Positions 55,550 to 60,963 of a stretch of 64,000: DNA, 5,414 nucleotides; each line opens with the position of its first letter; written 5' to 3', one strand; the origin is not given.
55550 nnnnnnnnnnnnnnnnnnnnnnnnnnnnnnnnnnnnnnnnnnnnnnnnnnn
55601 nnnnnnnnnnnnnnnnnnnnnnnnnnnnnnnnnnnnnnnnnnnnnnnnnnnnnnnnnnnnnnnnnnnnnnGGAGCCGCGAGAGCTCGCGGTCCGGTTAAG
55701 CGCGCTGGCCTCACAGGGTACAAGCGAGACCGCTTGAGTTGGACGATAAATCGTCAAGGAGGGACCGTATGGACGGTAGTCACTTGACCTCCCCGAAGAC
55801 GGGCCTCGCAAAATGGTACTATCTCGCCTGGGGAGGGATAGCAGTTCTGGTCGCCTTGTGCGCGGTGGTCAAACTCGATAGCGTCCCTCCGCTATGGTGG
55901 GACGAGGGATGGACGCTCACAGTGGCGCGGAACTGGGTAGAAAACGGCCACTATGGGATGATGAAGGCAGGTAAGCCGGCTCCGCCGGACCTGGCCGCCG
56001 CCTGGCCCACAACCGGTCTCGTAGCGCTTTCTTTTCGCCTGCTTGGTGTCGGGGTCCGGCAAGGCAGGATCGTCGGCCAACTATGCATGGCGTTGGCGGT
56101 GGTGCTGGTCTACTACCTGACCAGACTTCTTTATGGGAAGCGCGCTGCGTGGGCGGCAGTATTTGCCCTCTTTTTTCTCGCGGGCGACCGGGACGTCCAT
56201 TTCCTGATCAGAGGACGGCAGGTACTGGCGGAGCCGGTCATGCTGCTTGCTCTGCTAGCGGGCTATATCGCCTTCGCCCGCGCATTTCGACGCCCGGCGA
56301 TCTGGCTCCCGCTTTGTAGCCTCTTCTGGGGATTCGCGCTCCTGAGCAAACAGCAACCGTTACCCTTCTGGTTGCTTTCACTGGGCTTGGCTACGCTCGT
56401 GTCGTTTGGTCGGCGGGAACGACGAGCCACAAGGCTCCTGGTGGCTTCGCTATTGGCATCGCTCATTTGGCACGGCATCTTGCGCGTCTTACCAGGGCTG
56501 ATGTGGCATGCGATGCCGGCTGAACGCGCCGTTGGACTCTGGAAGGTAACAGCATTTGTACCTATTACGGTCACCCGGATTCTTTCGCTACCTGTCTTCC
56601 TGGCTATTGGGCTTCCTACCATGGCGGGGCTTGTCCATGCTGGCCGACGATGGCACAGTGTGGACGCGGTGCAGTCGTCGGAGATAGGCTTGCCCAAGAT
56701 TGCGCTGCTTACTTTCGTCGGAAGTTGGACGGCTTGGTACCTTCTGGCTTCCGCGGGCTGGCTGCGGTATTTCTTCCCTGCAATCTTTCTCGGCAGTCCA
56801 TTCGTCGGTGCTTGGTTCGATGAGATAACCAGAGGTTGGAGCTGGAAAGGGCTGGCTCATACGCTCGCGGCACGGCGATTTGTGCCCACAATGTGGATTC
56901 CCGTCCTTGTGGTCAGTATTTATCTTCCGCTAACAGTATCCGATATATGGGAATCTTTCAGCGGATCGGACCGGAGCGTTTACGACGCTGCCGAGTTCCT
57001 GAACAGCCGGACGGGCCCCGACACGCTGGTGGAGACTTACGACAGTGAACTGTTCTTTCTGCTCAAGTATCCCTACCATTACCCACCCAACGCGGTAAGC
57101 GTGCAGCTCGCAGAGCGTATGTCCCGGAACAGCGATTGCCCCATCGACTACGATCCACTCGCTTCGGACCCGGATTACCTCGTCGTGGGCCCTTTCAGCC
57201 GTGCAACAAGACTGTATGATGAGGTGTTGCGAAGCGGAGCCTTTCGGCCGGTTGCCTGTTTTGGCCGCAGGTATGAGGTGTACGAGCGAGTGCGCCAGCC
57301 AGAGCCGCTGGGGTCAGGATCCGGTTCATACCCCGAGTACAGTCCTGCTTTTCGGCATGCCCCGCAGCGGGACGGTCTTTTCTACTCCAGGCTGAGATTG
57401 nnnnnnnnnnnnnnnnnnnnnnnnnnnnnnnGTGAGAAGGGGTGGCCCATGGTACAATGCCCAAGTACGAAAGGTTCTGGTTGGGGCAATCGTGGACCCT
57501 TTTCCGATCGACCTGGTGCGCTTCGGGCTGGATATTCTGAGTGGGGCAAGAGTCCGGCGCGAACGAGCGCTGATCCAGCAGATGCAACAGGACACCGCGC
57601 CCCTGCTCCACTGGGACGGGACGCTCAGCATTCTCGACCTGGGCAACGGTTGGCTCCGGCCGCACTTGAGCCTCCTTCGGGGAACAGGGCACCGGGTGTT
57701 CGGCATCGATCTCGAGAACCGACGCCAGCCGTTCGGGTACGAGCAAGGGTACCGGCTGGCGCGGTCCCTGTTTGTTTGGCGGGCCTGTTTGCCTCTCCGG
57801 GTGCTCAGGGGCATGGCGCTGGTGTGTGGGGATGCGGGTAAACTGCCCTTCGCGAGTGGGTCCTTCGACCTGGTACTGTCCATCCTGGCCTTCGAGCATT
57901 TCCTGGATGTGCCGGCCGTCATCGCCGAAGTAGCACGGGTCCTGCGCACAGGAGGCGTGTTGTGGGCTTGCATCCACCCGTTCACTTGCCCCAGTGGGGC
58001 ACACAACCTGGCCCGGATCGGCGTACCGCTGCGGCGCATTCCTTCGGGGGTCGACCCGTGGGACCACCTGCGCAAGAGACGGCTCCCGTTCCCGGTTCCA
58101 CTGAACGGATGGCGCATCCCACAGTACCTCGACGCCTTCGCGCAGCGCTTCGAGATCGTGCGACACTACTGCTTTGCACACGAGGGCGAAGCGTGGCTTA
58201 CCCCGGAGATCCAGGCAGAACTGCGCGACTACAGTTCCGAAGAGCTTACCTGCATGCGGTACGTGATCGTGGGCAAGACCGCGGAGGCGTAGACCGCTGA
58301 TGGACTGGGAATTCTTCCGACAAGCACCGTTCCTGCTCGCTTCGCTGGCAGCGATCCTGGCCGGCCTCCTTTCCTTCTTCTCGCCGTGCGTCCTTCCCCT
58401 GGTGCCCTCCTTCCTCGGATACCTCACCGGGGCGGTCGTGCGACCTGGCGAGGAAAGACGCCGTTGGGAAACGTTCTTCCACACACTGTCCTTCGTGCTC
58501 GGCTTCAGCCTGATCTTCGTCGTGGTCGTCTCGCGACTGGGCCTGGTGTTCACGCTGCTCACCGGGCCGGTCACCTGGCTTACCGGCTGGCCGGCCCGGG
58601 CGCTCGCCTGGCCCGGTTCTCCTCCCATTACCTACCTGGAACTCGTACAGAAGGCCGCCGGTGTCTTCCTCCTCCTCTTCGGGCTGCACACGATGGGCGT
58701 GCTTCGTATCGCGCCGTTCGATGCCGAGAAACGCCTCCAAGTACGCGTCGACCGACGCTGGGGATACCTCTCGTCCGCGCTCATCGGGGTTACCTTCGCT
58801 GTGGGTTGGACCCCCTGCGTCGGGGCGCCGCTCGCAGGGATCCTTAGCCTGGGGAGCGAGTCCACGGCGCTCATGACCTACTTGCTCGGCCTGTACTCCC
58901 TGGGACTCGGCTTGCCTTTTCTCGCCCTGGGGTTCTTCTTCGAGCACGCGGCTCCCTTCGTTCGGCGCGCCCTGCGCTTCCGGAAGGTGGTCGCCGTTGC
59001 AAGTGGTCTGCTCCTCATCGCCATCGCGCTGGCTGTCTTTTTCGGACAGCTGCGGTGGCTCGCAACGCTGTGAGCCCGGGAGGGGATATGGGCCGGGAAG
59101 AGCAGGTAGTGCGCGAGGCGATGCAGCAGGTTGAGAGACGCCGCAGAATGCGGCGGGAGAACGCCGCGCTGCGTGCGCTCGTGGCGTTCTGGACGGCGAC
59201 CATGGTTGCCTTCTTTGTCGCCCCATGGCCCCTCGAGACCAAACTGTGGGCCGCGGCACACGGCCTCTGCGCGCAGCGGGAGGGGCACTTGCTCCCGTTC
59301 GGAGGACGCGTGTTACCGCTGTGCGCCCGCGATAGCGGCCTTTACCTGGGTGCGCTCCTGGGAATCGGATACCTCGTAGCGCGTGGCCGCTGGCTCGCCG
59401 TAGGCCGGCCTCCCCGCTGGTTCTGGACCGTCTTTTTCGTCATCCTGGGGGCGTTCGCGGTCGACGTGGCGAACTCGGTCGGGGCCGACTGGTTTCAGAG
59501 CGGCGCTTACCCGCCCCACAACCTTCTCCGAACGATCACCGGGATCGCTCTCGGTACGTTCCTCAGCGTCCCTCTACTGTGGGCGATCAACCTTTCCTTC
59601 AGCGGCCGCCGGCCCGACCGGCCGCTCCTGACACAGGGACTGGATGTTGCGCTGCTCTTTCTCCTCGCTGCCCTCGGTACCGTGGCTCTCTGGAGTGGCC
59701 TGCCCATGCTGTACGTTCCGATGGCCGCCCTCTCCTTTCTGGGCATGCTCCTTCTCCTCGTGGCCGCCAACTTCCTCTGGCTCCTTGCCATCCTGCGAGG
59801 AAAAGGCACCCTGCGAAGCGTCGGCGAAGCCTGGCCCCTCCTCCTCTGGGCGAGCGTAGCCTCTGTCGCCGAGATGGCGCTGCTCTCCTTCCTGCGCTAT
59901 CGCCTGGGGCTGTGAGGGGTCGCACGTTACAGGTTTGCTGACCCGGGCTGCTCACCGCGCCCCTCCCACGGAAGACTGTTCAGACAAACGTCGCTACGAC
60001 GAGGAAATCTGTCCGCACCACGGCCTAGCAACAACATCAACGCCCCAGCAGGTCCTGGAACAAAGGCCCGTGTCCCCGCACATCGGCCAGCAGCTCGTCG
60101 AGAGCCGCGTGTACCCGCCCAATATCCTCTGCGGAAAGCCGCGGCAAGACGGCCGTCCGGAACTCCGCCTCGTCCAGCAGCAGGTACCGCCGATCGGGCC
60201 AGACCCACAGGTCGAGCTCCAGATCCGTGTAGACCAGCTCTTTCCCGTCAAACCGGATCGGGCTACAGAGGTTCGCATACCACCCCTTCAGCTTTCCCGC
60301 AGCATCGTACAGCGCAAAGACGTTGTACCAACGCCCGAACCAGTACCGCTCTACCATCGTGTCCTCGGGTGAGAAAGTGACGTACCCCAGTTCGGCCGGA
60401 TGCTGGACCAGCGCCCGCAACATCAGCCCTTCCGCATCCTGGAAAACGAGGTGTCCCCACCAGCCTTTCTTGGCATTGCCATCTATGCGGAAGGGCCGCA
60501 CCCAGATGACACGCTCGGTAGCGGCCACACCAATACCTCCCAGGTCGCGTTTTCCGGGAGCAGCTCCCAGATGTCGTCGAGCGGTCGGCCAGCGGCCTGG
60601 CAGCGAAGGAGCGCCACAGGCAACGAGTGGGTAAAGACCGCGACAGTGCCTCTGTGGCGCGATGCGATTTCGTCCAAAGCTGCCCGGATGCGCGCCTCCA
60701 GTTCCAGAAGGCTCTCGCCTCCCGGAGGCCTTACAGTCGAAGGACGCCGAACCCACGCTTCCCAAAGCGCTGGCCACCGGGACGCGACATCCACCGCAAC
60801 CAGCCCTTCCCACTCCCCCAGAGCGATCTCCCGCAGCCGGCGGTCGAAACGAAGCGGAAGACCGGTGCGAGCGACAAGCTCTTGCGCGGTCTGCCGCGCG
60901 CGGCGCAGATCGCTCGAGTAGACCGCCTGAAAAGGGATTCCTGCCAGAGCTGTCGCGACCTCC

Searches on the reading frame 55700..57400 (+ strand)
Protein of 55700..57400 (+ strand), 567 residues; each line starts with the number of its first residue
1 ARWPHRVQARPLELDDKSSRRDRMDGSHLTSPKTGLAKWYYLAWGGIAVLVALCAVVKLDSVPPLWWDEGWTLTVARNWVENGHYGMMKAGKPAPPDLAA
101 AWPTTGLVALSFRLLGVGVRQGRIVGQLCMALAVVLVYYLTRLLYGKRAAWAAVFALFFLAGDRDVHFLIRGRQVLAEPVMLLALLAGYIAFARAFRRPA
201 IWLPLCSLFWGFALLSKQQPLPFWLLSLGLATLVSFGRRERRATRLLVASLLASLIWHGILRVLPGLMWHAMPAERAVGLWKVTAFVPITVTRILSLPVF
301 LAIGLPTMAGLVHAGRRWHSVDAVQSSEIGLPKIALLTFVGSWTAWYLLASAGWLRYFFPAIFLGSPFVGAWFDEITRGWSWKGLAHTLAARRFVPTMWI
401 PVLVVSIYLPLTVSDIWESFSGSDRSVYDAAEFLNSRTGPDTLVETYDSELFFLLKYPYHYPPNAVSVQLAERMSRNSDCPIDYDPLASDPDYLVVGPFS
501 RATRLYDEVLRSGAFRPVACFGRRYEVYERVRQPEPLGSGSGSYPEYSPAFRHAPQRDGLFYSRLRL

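Call 80: search_protein_families(library=pfam, proteins=[window:55700-57400:+], max_evalue=0.0001)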
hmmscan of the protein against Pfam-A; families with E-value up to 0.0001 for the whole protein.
window:55700-57400:+ (567 aa): 1 family
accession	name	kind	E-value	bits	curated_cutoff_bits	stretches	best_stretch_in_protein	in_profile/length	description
PF13231.12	PMT_2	-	1.2e-09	39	26.1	1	107-255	9-151/160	Dolichyl-phosphate-mannose-protein mannosyltransferase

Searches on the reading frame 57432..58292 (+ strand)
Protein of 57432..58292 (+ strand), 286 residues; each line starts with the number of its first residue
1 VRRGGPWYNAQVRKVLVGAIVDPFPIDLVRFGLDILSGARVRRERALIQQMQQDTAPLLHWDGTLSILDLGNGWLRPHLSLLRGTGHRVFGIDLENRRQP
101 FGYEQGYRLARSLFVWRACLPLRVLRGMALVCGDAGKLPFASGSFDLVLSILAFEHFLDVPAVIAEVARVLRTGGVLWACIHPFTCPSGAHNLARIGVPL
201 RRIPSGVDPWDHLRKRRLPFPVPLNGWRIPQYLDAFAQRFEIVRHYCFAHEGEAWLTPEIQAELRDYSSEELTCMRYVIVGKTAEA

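Call 45: search_protein_families(library=pfam, proteins=[window:57432-58292:+], max_evalue=0.00001)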
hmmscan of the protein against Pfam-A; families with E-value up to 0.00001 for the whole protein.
window:57432-58292:+ (286 aa): 2 families
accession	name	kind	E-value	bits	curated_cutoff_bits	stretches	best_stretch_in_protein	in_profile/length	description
PF08241.18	Methyltransf_11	-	4.1e-15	56.6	21.2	1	68-178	1-94/95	Methyltransferase domain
PF13649.12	Methyltransf_25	-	7.5e-11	43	27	1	128-175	48-97/97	Methyltransferase domain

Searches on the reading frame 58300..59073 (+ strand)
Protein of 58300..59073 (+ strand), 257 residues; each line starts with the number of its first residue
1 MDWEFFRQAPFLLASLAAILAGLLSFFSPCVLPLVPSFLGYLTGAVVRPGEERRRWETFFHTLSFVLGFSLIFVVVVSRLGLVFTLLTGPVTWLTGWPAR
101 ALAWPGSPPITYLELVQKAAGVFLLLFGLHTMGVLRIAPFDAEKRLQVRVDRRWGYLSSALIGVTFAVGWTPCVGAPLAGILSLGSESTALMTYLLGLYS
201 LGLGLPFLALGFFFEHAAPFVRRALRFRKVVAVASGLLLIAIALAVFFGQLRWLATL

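Call 45: search_protein_families(library=pfam, proteins=[window:58300-59073:+], max_evalue=0.00001)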
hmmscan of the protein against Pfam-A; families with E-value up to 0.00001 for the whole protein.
window:58300-59073:+ (257 aa): 1 family
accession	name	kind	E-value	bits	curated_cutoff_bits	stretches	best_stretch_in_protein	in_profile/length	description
PF02683.22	DsbD_TM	-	1.6e-14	54.2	27.1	2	14-81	4-67/219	Cytochrome C biogenesis protein transmembrane domain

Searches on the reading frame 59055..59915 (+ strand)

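Call 45: search_protein_families(library=pfam, proteins=[window:59055-59915:+], max_evalue=0.00001)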
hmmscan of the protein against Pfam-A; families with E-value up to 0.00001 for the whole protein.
window:59055-59915:+ (286 aa): 1 family
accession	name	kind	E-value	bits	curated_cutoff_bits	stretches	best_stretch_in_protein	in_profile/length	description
PF09858.14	DUF2085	-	1.2e-12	48.5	25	1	72-170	1-87/90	Predicted membrane protein (DUF2085)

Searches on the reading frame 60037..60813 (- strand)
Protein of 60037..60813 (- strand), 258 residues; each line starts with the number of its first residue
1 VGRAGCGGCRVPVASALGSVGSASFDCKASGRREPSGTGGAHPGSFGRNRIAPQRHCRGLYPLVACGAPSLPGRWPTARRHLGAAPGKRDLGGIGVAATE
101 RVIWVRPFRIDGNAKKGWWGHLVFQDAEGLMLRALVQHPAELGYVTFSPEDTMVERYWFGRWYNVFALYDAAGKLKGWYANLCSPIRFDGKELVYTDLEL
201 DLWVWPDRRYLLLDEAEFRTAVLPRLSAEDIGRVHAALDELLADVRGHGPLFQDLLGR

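Call 80: search_protein_families(library=pfam, proteins=[window:60037-60813:-], max_evalue=0.0001)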
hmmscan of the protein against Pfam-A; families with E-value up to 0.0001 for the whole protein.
window:60037-60813:- (258 aa): 1 family
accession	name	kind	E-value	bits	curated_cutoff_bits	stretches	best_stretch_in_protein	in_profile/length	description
PF04167.18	DUF402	-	1.5e-18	67.1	23.9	1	153-218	3-68/68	Protein of unknown function (DUF402)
